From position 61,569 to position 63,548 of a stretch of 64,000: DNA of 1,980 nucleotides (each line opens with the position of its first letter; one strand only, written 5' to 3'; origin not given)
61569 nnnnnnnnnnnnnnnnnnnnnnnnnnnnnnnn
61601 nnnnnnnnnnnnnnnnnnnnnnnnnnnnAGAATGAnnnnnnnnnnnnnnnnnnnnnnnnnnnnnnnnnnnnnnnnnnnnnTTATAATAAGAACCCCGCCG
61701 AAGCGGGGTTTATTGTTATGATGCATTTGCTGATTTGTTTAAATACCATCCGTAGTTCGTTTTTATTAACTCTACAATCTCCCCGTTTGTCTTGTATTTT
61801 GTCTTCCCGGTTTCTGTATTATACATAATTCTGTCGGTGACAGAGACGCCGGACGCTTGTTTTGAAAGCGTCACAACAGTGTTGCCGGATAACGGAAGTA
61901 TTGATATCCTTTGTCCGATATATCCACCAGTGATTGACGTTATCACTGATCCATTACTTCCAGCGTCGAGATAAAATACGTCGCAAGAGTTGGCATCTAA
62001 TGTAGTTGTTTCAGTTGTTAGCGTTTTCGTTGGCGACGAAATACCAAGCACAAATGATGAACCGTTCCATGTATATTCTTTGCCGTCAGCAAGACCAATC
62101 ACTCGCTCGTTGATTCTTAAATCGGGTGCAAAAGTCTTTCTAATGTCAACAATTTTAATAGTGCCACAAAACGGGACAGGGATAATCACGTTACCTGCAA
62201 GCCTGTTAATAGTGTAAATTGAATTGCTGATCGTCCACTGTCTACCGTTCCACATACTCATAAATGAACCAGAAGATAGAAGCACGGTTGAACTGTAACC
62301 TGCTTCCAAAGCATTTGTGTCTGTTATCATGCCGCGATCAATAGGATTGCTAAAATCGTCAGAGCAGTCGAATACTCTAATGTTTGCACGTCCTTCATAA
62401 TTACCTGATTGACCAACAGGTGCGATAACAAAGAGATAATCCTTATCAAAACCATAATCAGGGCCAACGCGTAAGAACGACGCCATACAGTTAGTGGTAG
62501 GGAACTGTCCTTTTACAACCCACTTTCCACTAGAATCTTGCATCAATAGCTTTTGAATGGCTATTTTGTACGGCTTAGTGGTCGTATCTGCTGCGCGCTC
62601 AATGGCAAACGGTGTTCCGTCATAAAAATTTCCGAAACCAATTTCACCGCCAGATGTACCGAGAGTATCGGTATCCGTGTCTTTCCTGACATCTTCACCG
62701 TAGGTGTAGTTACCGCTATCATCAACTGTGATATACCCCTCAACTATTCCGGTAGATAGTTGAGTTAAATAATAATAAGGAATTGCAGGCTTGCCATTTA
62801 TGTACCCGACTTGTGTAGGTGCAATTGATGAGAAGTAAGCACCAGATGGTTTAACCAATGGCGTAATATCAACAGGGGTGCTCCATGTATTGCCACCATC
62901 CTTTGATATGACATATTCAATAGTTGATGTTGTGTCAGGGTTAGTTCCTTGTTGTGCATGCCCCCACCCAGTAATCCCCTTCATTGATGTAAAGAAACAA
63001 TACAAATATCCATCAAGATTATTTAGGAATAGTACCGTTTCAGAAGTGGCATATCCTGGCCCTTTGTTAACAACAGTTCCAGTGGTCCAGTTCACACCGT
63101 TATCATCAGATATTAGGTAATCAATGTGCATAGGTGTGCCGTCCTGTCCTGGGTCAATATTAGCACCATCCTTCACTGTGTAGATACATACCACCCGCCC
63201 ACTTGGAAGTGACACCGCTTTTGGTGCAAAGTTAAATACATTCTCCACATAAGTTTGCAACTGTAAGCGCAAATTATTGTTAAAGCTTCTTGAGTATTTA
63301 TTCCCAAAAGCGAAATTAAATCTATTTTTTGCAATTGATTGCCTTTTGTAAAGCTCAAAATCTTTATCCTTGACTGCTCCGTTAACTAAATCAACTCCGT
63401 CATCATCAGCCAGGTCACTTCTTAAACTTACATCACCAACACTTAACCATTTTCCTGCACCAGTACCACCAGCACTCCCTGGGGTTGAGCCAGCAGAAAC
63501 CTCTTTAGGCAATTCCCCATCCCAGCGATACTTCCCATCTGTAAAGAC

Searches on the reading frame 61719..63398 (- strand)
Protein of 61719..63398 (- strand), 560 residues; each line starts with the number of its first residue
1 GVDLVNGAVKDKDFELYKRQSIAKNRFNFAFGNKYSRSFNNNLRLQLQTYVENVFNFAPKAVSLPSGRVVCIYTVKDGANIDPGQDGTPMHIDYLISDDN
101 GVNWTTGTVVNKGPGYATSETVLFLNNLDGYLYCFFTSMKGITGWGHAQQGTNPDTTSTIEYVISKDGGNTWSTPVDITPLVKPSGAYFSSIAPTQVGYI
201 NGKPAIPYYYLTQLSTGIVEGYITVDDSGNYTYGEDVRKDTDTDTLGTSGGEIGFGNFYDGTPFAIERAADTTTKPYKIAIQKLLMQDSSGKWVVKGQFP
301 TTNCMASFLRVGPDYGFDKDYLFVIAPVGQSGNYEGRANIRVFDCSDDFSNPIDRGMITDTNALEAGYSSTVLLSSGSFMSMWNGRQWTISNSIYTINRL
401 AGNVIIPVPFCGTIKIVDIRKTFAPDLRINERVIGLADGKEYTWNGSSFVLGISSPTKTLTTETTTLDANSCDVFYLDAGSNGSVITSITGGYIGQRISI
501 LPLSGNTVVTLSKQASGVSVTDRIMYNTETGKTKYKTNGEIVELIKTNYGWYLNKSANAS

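Call 10: find_homologous_proteins(query=window:61719-63398:-, max_evalue=0.001)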
Query window:61719-63398:- (560 aa): 24 proteins with E <= 0.001 among 8000 candidates.
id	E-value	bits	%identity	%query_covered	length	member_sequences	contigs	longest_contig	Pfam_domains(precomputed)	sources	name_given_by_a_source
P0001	0.0e+0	1256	98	100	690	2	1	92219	PF18668.7,PF13088.13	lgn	-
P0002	0.0e+0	1190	92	100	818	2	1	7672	PF18668.7,PF13088.13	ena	-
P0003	0.0e+0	1091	83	100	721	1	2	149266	PF18668.7,PF13088.13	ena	-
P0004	0.0e+0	1087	83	100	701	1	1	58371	PF18668.7,PF13088.13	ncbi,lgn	-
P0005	0.0e+0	1074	82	100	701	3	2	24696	PF18668.7,PF13088.13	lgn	-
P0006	0.0e+0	1046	79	100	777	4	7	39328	PF18668.7,PF03906.21,PF13088.13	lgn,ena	-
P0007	0.0e+0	1022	78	100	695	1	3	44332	PF18668.7,PF02012.27,PF13088.13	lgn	-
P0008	0.0e+0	1019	78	100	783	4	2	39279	PF18668.7,PF03906.21,PF13088.13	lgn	-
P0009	0.0e+0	1014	78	100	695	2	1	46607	PF18668.7,PF13088.13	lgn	-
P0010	3.6e-294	995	75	100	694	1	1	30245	PF18668.7,PF13088.13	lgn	-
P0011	6.9e-288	974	73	100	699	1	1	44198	PF13088.13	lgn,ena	-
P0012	1.3e-282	957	74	98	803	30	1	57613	PF13088.13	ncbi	ncbi:hypothetical protein KU15F68_33780 [Escherichia coli]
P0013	4.3e-281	952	74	98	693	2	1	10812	PF09008.16,PF13088.13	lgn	-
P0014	1.4e-210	719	59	97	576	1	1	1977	PF13088.13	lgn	-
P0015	3.8e-163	562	50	96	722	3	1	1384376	PF18668.7,PF13088.13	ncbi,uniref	ncbi:hypothetical protein [Providencia alcalifaciens]|uniref:tail fiber/spike domain-containing prot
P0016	6.6e-156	538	49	95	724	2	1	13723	PF18668.7,PF13088.13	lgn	-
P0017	1.2e-152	528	48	96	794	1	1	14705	PF13088.13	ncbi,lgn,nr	ncbi:TPA: hypothetical protein I8W54_003690 [Morganella morganii]|nr:hypothetical protein [Morganell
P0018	1.2e-126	442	45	96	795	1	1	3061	PF09008.16,PF13088.13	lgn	-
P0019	1.1e-125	439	43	98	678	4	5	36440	PF09008.16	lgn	-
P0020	8.7e-111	389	78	39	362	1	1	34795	PF09008.16,PF13088.13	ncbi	ncbi:TPA: phage tailspike protein, partial [Escherichia coli]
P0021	1.1e-105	373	39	95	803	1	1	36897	PF12571.14,PF13088.13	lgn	-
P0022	3.3e-100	355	38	96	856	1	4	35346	PF13088.13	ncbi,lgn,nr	ncbi:exo-alpha-sialidase [Vibrio parahaemolyticus]|nr:exo-alpha-sialidase [Vibrio parahaemolyticus] 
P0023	4.2e-99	351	38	96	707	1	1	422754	PF13088.13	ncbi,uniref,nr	ncbi:sialidase family protein [Vibrio sp. L3-7]|uniref:sialidase family protein n=1 Tax=Vibrio sp. L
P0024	1.1e-97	346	37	93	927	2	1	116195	PF12571.14,PF13088.13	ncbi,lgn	ncbi:TPA: phage tail protein [Vibrio parahaemolyticus]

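Call 16: search_solved_structures(query=A1, max_evalue=0.01, show_alignments=5)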
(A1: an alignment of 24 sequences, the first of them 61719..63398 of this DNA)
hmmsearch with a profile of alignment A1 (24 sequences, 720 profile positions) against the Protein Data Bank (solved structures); distinct sequences matched with E-value up to 0.01: 60.
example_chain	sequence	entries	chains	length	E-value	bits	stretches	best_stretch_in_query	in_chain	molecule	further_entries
9occ_G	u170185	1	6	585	3.8e-16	62.1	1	25-169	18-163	Putative tail protein gp13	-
4fj6_A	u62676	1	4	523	2.8e-13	52.6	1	295-395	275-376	glycoside hydrolase family 33, candidate sialidase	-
2bf6_A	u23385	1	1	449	5.2e-13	51.7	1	309-391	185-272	EXO-ALPHA-SIALIDASE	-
2vk5_A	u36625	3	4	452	5.3e-13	51.7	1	309-391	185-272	EXO-ALPHA-SIALIDASE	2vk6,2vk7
5tsp_A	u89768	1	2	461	6.6e-13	51.3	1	309-391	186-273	Sialidase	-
8u2a_A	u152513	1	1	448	8e-13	51.1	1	309-391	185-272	Exo-alpha-sialidase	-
8u5o_A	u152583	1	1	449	8.1e-13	51.1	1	309-391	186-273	Exo-alpha-sialidase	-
9db6_A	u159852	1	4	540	1.6e-12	50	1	295-394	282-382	BNR/Asp-box repeat protein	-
8xve_R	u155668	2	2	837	3.9e-12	48.8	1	309-391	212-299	Exo-alpha-sialidase,Endothelin receptor type B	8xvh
8xql_R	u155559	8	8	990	4.2e-12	48.7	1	309-390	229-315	Exo-alpha-sialidase,Taste receptor type 2 member 14,LgBiT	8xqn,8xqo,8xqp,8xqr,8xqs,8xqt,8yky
6myv_A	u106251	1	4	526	1.1e-11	47.3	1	295-396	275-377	Sialidase26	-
6mrv_B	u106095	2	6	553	1.1e-11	47.3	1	295-396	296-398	Sialidase26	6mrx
9vvr_A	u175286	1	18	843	1.3e-11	47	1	20-150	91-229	Tail spike protein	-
4bbw_A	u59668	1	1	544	1.7e-11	46.7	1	295-396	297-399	SIALIDASE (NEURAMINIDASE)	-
4q6k_A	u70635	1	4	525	4.1e-11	45.4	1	295-395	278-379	BNR/Asp-box repeat protein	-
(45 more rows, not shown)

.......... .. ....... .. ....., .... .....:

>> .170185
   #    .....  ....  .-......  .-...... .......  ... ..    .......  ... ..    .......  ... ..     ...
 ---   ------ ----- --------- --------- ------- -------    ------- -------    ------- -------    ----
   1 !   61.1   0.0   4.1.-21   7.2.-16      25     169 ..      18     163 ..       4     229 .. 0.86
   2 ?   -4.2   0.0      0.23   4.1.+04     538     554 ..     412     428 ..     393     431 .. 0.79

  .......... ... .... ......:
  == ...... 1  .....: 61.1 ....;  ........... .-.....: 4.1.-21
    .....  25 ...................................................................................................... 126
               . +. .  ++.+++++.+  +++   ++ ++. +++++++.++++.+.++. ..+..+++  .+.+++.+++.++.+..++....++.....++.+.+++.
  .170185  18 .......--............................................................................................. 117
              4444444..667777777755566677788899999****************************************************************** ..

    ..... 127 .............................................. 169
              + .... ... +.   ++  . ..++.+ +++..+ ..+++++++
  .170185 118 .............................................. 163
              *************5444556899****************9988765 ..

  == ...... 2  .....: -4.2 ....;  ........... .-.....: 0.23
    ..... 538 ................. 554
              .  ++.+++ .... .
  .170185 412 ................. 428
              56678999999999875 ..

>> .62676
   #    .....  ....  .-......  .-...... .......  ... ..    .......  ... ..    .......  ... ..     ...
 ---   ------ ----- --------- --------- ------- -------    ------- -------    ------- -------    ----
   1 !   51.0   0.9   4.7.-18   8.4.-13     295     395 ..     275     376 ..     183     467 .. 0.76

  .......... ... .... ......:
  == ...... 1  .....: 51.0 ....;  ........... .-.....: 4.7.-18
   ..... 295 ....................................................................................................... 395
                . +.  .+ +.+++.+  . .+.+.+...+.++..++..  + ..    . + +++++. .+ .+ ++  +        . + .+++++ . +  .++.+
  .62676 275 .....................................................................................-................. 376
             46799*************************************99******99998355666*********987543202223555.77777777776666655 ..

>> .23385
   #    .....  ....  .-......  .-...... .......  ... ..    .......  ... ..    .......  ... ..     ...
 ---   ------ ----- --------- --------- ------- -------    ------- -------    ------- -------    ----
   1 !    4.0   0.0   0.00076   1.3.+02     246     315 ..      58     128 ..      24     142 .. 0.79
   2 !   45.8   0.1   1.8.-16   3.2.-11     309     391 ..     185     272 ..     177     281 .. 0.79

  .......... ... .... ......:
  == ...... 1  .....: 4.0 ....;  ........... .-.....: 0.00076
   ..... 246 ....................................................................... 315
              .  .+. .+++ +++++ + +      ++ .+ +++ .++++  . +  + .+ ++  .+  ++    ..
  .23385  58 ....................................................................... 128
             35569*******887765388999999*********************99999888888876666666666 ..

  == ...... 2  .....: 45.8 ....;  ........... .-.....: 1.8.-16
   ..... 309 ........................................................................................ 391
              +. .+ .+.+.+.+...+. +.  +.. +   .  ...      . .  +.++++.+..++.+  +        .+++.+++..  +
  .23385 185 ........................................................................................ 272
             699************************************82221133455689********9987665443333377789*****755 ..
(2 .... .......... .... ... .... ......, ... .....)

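Call 19: search_protein_families(library=ncbifam, proteins=[window:61719-63398:-], max_evalue=1)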
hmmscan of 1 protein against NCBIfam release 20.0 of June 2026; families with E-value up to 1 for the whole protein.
window:61719-63398:- (560 aa): 1 family
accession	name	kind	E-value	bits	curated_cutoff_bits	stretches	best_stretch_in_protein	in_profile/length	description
TIGR01966.1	RNasePH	equivalog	0.028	13.6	141.5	0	468-519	114-159/236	ribonuclease PH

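Call 20: search_protein_families(library=phrogs, proteins=[window:61719-63398:-], max_evalue=0.01)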
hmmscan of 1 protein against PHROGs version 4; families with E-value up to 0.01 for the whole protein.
window:61719-63398:- (560 aa): 1 family
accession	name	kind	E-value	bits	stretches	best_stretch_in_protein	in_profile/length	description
phrog_35653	-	tail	2.5e-23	83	2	52-343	229-512/744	tail fiber protein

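Call 21: predict_structure(alignment_id=A1)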
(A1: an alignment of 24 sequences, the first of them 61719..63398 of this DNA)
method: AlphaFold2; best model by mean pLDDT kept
length: 560 residues; sequences in the alignment: 24
mean_pLDDT: 82.1   pTM: 0.75
mean pLDDT of the five models: 82.1, 81.7, 79.6, 78.6, 77.9
residues with pLDDT >= 90: 204; 70-90: 268; 50-70: 62; < 50: 26
segments of 3 or more residues with pLDDT < 50: 1-22, 32-35
pLDDT, mean of each block of 10 residues (from residue 1): 29 38 51 59 87 89 87 90 80 92 93 88 89 95 88 93 93 96 94 92 94 92 93 95 89 90 92 81 93 93 83 78 83 63 92 84 70 86 81 87 65 79 74 83 82 70 85 78 84 72 80 81 83 79 81 80
secondary structure, 60 per line:
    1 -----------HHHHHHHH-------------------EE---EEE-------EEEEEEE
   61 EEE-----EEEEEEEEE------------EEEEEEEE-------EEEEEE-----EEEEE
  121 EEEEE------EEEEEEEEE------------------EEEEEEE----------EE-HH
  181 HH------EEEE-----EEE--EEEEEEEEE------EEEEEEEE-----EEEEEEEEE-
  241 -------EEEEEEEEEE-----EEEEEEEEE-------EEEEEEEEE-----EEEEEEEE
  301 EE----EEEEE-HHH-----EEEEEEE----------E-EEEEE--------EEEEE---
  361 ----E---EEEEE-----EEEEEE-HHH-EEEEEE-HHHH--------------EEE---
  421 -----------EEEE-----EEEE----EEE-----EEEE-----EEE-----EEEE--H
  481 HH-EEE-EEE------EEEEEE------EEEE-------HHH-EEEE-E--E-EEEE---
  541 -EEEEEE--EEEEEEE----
elements in order: H12-19 E44-46 E54-63 E69-77 E90-97 E105-110 E116-125 E132-140 E159-165 H179-182 E189-192 E198-200 E203-211 E218-225 E231-239 E248-257 E263-271 E279-287 E293-302 E307-311 E321-327 E340-344 E353-357 E369-373 E379-384 E390-395 H397-400 E415-417 E432-435 E441-444 E449-451 E457-460 E466-468 E474-477 E484-486 E488-490 E497-502 E509-512 E524-527 E534-537 E542-547 E550-556

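Call 36: search_dna_similar(query=window:61719-63398:-, collection=phages, mode=protein, max_rows=40)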
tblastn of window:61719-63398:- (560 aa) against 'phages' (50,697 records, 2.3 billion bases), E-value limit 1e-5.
Records with a match: 21; places in all: 21; records where one place covers at least 80% of the query: 5.
Best place of each record, by identity: >=99% 2; 95-99% 1; 80-90% 1; <60% 17.
By first word of the organism name: Salmonella 10; Escherichia 9; Sashavirus 1; Vibrio 1.
By host as written in the record: Escherichia coli O157:H7 5; Salmonella enterica 3; Salmonella enterica serovar Typhimurium LT2 3; Escherichia sp. 2; - 2; Escherichia coli 1; Escherichia coli ATCC 35150 1; Salmonella enterica subsp. enterica serovar Typhimurium 1; and 3 more.
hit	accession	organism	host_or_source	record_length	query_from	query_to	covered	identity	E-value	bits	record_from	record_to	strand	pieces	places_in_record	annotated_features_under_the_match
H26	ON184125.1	Escherichia phage PC3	Escherichia sp.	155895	1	560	100%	100.0%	0e+0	1106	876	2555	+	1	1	hypothetical protein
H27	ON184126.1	Escherichia phage PH4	Escherichia sp.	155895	1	560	100%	100.0%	0e+0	1106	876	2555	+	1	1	hypothetical protein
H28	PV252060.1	Escherichia phage nithesis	Escherichia coli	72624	1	560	100%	98.8%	0e+0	1095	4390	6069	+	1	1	tail protein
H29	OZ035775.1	Sashavirus BDX09P1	-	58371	1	560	100%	82.9%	0e+0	955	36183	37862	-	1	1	record has no annotation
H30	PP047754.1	Escherichia phage KEP4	Escherichia coli ATCC 35150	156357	52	560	91%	26.3%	1e-16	90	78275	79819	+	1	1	record has no annotation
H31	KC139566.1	Salmonella phage FSL SP-029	Salmonella enterica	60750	52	347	53%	29.9%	1e-14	84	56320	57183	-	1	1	tail spike protein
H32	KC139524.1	Salmonella phage FSL SP-063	Salmonella enterica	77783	52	347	53%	29.9%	1e-14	84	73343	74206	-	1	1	tail spike protein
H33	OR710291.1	Salmonella phage vB_Sen_ST2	Salmonella enterica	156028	52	347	53%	29.9%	1e-14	84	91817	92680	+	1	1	tail fiber protein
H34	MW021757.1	Salmonella phage Sajous1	Salmonella enterica serovar Typhimurium ...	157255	52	347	53%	29.9%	1e-14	84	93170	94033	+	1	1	putative exo-alpha-sialidase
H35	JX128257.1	Escherichia phage ECML-4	Escherichia coli O157:H7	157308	52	347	53%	29.9%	1e-14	84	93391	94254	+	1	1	hypothetical protein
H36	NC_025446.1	Escherichia phage ECML-4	Escherichia coli O157:H7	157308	52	347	53%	29.9%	1e-14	84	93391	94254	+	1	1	tail fiber protein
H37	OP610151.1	Salmonella phage Guerrero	Salmonella enterica serovar Typhimurium ...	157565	52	347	53%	29.9%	1e-14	84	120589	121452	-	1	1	exo-alpha sialidase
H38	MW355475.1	Salmonella phage vB_SenAc_BPS3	Salmonella enterica subsp. enterica ...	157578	52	347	53%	29.9%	1e-14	84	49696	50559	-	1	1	hypothetical protein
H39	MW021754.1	Salmonella phage FrontPhageNews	Salmonella enterica serovar Typhimurium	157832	52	347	53%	29.9%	1e-14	84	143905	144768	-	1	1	putative exo-alpha-sialidase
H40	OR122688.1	Salmonella phage vB_SenM-AKM_ssTn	Salmonella sp.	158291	52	347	53%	29.9%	1e-14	84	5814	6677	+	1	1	hypothetical protein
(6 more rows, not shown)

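Call 46: fold_search(model_id=the predicted structure, library=viral)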
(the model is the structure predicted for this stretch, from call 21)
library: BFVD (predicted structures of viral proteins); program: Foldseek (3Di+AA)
matches with E <= 10: 816; with E <= 0.001: 118
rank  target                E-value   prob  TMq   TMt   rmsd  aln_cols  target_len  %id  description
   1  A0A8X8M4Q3            2.5e-91  1.00  0.61  0.33  17.6       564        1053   97  (no name in the UniProt tables at hand)
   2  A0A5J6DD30            2.5e-14  1.00  0.51  0.51  16.9       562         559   15  Sialidase [Psittacine adenovirus 5]
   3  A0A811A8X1            3.5e-13  1.00  0.49  0.63   5.3       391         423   17  (no name in the UniProt tables at hand)
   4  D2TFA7                3.1e-11  1.00  0.42  0.68   5.1       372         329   12  (no name in the UniProt tables at hand)
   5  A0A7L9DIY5            5.9e-11  1.00  0.49  0.40   4.1       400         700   14  Fiber protein [Passerine adenovirus 1]
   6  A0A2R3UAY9            2.1e-09  1.00  0.40  0.39   8.5       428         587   12  (no name in the UniProt tables at hand)
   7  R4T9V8                6.2e-09  1.00  0.42  0.37  12.2       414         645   13  (no name in the UniProt tables at hand)
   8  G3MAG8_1              2.3e-08  1.00  0.36  0.24  11.8       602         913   11  Gp427 [Bacillus phage G]
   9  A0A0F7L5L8            3.7e-08  1.00  0.42  0.23   5.3       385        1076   13  Sialidase domain-containing protein [uncultured marine virus]
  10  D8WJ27                5.4e-08  1.00  0.40  0.39  20.1       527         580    9  Hemagglutinin-neuraminidase [Tuhoko virus 1]
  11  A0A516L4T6            6.0e-08  1.00  0.35  0.40   9.5       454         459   13  (no name in the UniProt tables at hand)
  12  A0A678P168            6.7e-08  1.00  0.40  0.28   5.9       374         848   16  Tail spike TSP1/Gp66 N-terminal domain-containing protein [Pectobacterium phage phiA41]
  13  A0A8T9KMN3            7.4e-08  1.00  0.39  0.26   7.6       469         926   12  Attachment glycoprotein [Wenzhou Rattus losea jeilongvirus 2]
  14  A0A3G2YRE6            7.4e-08  1.00  0.37  0.39  10.7       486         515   11  Uncharacterized protein [Lentibacter phage vB_LenP_ICBM2]
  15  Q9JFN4                1.1e-07  1.00  0.39  0.34   9.7       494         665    9  Hemagglutinin [Tupaia paramyxovirus]
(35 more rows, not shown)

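Call 47: find_encoding_contigs(protein=P0012, flank=10000, max_places=4)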
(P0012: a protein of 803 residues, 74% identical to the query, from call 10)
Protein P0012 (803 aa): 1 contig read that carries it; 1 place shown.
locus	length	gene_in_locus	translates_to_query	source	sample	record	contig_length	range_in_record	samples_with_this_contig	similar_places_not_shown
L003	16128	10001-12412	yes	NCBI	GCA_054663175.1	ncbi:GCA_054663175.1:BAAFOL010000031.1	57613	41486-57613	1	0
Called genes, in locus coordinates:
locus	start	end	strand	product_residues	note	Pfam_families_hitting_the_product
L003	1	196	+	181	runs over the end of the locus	PF24072:T7_gp14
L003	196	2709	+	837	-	-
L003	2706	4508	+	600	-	-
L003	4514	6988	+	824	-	-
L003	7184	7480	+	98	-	-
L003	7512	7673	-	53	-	-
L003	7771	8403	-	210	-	-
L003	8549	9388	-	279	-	PF02498:Bro-N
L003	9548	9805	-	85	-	-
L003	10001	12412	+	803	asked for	PF13088:BNR_2 (weak)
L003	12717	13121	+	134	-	PF16931:Phage_holin_8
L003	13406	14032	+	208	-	PF00182:Glyco_hydro_19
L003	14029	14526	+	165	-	PF10721:DUF2514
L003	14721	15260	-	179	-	PF17358:DUF5384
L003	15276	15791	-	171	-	PF13441:Gly-zipper_YMGG (faint), PF05818:TraT (weak), PF05433:Rick_17kDa_Anti (weak)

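Call 55: get_annotated_region(hit=H36, flank=6000)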
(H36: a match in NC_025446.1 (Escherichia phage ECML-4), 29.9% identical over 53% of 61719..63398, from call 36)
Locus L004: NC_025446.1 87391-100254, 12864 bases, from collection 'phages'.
description: Escherichia phage ECML-4, complete genome.
organism: Escherichia phage ECML-4 (NCBI taxid 1204523)
taxonomy: Viruses; Duplodnaviria; Heunggongvirae; Uroviricota; Caudoviricetes; Ackermannviridae; Cvivirinae; Kuttervirus; Kuttervirus ECML4
host: Escherichia coli O157:H7; source: fresh and salt water samples; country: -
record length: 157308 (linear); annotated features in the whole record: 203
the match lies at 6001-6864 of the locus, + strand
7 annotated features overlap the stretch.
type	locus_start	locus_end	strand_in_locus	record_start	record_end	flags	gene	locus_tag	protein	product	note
CDS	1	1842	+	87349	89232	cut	-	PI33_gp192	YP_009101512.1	tail fiber protein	-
CDS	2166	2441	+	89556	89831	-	-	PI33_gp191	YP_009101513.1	hypothetical protein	-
CDS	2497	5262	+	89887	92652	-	-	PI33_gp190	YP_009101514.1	tail fiber protein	-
CDS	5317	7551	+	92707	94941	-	-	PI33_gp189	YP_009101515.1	tail fiber protein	-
CDS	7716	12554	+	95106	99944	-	-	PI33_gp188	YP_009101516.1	vrlC protein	similar to Dichelobacter nodosus VrlC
CDS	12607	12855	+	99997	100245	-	-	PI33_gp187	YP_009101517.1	virion structural protein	-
CDS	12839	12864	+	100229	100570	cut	-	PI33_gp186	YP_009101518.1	hypothetical protein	-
